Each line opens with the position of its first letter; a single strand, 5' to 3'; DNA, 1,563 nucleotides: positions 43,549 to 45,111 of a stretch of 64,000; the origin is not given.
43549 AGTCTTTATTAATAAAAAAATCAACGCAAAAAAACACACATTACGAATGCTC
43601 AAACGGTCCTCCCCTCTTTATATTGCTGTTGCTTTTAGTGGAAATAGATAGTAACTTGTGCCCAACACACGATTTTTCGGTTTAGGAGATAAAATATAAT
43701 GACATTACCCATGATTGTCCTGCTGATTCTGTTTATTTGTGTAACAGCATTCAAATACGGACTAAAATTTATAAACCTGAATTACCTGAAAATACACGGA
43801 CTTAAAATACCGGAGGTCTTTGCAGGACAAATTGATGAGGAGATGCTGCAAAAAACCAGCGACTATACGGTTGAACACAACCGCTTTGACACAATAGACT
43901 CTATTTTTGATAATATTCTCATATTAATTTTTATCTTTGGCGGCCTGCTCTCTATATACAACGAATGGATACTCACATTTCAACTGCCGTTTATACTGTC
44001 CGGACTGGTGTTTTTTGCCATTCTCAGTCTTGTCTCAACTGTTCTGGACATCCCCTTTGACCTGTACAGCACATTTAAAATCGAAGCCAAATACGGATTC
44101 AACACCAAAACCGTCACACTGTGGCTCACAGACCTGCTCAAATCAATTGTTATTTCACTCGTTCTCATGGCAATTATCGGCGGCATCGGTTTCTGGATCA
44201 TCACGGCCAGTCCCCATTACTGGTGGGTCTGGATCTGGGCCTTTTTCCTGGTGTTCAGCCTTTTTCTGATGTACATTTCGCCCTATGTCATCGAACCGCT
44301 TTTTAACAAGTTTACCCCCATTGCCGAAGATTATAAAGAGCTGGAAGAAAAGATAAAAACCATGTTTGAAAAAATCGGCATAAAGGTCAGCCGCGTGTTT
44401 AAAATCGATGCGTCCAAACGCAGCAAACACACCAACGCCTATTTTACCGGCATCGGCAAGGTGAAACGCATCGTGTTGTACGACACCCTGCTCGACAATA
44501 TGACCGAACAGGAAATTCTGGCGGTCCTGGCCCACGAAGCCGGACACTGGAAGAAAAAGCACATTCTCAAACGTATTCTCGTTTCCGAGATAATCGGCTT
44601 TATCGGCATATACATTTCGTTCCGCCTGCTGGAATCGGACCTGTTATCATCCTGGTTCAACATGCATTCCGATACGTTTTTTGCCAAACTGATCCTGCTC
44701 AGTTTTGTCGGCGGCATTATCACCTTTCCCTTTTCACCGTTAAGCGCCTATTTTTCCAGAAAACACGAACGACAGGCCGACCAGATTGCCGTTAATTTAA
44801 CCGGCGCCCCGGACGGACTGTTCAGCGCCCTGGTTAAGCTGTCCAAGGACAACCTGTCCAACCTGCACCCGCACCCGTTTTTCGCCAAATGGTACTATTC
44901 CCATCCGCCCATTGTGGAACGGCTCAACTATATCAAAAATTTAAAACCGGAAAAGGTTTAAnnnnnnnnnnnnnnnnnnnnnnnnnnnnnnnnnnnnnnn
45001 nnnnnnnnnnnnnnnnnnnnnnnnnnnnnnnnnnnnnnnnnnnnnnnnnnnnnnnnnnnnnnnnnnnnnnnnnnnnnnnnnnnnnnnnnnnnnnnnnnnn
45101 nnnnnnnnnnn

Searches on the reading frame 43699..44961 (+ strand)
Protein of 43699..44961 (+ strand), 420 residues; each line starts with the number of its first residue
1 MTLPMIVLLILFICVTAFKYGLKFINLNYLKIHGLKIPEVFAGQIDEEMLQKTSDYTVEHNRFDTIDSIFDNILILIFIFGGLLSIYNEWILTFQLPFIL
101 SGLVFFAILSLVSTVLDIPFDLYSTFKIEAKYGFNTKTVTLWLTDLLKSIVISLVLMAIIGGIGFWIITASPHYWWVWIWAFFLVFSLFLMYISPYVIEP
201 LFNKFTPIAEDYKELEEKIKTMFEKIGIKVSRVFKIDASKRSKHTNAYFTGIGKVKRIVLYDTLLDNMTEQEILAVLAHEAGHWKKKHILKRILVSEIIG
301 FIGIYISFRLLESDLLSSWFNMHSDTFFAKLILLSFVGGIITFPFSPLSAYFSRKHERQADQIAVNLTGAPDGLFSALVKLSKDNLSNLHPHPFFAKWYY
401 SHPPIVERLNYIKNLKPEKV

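Call 69: search_protein_families(library=pfam, proteins=[window:43699-44961:+], max_evalue=0.00001)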
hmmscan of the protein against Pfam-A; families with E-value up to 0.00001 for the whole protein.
window:43699-44961:+ (420 aa): 2 families
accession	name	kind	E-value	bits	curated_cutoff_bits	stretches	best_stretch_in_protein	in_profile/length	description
PF16491.10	Peptidase_M48_N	-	4.6e-52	176.9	27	1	30-204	5-179/179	CAAX prenyl protease N-terminal, five membrane helices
PF01435.24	Peptidase_M48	-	2.7e-38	132.1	20.3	1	213-414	5-184/186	Peptidase family M48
